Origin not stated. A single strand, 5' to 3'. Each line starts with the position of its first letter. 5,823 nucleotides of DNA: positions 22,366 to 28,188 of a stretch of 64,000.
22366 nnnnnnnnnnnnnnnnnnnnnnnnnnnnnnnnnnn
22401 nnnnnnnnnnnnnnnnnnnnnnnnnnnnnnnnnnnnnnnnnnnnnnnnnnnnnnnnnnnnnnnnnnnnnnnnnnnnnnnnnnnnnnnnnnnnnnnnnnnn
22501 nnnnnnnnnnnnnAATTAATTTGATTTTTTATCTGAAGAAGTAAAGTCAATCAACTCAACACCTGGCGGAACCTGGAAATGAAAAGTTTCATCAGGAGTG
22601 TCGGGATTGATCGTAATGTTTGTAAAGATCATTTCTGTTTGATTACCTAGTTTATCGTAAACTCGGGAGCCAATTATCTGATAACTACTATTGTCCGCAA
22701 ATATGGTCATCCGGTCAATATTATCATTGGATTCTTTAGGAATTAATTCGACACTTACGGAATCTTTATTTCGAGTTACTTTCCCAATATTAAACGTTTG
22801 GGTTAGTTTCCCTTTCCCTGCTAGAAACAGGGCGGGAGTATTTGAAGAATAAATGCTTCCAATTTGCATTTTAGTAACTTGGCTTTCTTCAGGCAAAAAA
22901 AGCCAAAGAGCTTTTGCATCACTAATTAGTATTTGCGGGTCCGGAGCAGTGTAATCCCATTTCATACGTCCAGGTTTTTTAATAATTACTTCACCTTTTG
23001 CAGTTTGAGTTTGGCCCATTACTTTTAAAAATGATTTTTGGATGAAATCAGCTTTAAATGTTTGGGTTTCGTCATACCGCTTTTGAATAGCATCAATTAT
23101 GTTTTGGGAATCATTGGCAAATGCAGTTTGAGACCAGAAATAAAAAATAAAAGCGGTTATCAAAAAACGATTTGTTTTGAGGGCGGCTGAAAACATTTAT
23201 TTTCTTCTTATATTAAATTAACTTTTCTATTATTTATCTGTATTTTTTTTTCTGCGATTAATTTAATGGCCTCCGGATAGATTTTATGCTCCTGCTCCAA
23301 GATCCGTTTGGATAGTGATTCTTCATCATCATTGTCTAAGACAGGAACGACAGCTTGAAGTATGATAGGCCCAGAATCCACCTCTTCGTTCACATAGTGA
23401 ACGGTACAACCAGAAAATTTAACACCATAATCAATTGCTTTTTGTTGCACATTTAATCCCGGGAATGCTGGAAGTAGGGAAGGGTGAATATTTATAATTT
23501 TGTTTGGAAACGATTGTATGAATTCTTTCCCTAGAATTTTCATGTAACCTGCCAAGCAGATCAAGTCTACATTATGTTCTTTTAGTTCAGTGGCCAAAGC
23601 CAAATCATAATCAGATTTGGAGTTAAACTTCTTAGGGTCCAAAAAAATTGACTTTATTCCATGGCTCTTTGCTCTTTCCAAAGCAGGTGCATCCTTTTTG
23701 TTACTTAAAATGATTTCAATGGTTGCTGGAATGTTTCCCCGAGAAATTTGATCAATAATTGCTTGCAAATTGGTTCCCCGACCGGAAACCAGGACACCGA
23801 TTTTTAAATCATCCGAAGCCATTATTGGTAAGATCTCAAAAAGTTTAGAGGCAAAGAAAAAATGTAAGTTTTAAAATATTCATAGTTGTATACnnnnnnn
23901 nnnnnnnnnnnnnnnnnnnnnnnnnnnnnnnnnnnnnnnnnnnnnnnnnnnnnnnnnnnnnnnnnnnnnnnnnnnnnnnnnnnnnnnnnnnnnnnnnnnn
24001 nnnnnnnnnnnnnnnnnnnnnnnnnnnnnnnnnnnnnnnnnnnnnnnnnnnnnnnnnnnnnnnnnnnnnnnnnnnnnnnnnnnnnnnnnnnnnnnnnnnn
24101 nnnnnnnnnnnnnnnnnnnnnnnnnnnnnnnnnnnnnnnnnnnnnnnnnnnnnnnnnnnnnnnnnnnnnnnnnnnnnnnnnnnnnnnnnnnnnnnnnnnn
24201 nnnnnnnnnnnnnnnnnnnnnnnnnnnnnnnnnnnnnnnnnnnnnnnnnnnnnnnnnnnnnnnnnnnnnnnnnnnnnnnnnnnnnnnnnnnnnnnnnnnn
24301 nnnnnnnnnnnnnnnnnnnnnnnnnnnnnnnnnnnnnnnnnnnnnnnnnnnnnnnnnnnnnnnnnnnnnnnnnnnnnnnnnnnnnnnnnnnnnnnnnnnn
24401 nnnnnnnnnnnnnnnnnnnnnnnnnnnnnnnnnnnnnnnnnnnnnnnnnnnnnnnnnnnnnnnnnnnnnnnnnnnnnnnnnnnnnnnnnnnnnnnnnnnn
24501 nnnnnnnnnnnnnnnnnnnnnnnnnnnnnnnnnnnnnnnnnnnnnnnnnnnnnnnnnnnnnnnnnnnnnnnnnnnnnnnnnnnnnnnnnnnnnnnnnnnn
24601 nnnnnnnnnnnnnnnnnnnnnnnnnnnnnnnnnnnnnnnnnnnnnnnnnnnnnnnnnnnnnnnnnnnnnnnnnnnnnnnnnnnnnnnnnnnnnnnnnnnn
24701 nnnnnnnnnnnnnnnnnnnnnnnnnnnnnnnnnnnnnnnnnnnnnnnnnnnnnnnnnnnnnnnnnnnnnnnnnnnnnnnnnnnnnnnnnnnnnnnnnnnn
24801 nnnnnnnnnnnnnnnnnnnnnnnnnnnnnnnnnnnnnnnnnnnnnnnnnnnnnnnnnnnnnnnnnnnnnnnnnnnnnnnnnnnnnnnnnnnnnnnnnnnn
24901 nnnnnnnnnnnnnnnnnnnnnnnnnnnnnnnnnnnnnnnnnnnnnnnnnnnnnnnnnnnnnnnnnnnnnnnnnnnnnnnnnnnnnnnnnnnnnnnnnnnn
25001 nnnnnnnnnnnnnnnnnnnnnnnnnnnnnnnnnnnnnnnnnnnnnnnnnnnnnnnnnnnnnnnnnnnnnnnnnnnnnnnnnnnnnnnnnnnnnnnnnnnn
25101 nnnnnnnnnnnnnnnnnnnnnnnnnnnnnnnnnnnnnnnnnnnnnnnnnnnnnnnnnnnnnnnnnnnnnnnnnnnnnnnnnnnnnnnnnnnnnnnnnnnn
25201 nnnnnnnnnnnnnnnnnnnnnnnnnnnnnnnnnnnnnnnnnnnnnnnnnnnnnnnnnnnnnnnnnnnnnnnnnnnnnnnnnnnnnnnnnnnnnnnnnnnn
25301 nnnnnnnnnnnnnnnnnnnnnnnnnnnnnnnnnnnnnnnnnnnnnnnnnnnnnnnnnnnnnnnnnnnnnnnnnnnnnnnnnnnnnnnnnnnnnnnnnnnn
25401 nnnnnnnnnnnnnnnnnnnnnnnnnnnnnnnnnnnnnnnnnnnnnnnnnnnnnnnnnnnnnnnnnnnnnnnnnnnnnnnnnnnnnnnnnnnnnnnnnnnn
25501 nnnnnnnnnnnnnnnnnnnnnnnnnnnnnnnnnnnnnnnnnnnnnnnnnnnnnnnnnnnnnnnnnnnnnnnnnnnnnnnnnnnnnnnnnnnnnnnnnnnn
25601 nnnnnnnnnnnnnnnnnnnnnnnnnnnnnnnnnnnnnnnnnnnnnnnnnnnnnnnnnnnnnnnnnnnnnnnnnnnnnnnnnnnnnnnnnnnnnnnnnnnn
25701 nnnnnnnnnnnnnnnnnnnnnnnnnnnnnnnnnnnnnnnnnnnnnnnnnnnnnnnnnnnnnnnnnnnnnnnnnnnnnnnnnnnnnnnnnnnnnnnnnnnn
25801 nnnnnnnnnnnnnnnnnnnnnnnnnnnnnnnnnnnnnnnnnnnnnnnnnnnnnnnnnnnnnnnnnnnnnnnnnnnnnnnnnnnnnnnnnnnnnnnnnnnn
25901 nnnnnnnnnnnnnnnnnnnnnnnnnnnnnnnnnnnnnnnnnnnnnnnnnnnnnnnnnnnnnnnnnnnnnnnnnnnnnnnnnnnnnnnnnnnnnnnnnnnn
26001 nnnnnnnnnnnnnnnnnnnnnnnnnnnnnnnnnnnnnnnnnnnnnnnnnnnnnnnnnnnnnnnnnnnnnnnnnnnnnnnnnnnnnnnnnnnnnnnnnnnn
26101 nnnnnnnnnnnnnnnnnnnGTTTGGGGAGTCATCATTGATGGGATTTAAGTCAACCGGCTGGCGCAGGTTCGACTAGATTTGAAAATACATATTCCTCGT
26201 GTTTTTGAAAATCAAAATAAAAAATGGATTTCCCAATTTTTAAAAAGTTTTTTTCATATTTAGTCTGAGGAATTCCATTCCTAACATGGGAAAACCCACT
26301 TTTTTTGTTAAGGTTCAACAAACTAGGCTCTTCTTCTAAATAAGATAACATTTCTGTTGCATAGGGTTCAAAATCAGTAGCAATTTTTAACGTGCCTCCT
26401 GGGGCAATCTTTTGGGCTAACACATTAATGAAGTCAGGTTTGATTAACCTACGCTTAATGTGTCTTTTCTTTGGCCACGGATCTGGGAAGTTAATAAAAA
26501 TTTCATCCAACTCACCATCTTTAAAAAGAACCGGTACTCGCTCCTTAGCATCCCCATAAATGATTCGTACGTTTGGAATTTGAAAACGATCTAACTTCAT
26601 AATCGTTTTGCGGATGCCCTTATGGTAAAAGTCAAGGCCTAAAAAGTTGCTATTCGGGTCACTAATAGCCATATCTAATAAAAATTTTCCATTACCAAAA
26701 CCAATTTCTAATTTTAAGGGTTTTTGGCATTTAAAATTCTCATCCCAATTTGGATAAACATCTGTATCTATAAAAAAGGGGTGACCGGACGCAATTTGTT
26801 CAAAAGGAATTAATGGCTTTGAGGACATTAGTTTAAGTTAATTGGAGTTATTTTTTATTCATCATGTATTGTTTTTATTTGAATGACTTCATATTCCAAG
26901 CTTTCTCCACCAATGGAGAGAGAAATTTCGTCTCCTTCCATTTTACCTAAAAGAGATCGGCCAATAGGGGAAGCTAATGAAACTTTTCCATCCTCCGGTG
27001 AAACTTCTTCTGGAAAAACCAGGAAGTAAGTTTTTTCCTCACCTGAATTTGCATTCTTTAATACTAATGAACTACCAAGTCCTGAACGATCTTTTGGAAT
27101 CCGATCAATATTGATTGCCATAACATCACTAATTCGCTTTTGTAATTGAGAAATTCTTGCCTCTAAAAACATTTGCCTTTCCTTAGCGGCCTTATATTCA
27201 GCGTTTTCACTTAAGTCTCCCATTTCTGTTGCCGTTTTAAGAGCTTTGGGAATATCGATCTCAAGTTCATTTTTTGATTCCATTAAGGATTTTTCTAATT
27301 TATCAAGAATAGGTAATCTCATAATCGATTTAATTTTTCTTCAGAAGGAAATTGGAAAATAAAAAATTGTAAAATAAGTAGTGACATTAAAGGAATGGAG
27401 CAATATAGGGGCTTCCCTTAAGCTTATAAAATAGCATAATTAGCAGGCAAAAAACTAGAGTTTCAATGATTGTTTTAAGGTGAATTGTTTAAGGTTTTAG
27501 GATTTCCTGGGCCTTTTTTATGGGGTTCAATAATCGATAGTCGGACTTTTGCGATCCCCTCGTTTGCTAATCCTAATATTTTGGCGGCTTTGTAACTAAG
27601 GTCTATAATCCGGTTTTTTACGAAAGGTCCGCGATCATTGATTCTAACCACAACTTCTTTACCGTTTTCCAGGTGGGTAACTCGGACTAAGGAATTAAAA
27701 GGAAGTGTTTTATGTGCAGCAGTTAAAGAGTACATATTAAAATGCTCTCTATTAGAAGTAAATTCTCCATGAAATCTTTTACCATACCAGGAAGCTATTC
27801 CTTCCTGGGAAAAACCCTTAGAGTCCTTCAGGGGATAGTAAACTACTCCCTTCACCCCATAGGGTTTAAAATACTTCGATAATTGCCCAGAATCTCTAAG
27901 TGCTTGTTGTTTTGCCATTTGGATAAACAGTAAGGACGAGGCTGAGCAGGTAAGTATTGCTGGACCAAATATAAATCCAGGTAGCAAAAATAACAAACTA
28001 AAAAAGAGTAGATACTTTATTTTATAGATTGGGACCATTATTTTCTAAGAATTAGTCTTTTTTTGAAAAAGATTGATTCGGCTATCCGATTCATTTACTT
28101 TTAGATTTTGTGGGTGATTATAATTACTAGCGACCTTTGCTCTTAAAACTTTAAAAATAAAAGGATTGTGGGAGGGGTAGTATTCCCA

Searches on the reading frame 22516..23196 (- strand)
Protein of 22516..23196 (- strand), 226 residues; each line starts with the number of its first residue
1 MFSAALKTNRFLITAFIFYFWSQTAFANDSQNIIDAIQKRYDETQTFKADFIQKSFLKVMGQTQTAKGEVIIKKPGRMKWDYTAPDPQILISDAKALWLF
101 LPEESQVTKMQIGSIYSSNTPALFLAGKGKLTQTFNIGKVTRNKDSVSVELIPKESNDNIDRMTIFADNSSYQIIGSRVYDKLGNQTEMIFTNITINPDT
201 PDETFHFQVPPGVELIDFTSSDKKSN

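Call 68: search_protein_families(library=pfam, proteins=[window:22516-23196:-], max_evalue=0.00001)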
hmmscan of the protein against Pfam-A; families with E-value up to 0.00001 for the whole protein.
window:22516-23196:- (226 aa): 1 family
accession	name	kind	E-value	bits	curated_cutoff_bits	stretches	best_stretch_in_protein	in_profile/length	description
PF03548.22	LolA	-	1.1e-35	123.2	23.6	1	43-208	2-165/165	Outer membrane lipoprotein carrier protein LolA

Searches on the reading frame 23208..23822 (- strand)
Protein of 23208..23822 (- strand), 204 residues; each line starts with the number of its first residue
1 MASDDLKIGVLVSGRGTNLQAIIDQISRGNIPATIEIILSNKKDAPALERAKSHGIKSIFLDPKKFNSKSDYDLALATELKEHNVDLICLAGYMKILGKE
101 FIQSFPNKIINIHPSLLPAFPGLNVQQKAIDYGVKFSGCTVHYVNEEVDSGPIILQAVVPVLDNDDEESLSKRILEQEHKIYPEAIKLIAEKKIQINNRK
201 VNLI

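Call 68: search_protein_families(library=pfam, proteins=[window:23208-23822:-], max_evalue=0.00001)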
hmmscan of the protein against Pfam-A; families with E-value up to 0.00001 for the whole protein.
window:23208-23822:- (204 aa): 1 family
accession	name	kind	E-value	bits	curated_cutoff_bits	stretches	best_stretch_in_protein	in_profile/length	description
PF00551.24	Formyl_trans_N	-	2.1e-61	207.3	26.1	1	7-186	2-181/181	Formyl transferase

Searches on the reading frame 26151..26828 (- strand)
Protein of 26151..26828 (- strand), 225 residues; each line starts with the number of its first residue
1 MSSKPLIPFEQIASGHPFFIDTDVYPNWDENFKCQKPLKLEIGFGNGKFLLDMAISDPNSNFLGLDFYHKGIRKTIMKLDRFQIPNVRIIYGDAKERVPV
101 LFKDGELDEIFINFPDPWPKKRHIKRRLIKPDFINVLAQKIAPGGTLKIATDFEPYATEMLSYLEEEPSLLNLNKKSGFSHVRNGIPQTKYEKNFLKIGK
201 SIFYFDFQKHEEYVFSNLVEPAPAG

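Call 68: search_protein_families(library=pfam, proteins=[window:26151-26828:-], max_evalue=0.00001)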
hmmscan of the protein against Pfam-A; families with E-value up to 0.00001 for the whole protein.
window:26151-26828:- (225 aa): 1 family
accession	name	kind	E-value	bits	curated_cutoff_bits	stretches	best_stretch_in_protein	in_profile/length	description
PF02390.23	Methyltransf_4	-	1.1e-46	158.9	24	1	35-203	1-171/173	Putative methyltransferase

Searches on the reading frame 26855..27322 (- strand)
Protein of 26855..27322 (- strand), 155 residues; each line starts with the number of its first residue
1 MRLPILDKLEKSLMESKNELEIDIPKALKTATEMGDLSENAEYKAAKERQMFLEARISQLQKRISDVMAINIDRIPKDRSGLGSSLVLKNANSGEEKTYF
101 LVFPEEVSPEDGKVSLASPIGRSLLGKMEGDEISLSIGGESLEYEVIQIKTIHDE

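Call 69: search_protein_families(library=pfam, proteins=[window:26855-27322:-], max_evalue=0.00001)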
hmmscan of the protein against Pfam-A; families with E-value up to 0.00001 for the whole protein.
window:26855-27322:- (155 aa): 2 families
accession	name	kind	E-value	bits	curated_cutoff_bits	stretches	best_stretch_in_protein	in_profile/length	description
PF01272.25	GreA_GreB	-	3.1e-19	69.2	26.9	1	76-150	2-76/77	Transcription elongation factor, GreA/GreB, C-term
PF03449.20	GreA_GreB_N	-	1.8e-17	63.7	24.5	1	6-66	8-68/71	Transcription elongation factor, N-terminal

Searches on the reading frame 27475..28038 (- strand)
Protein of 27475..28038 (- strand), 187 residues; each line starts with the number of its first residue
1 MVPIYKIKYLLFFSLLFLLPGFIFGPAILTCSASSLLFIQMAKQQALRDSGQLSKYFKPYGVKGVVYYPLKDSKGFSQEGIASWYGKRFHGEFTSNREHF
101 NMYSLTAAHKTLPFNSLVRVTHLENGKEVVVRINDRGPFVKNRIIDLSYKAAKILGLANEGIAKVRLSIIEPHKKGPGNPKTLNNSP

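Call 69: search_protein_families(library=pfam, proteins=[window:27475-28038:-], max_evalue=0.00001)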
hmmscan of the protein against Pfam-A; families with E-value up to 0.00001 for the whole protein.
window:27475-28038:- (187 aa): 1 family
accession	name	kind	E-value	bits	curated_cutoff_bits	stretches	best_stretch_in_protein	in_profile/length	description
PF03330.24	DPBB_1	-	9.5e-27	93.5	28.8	1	78-166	2-82/83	Lytic transglycolase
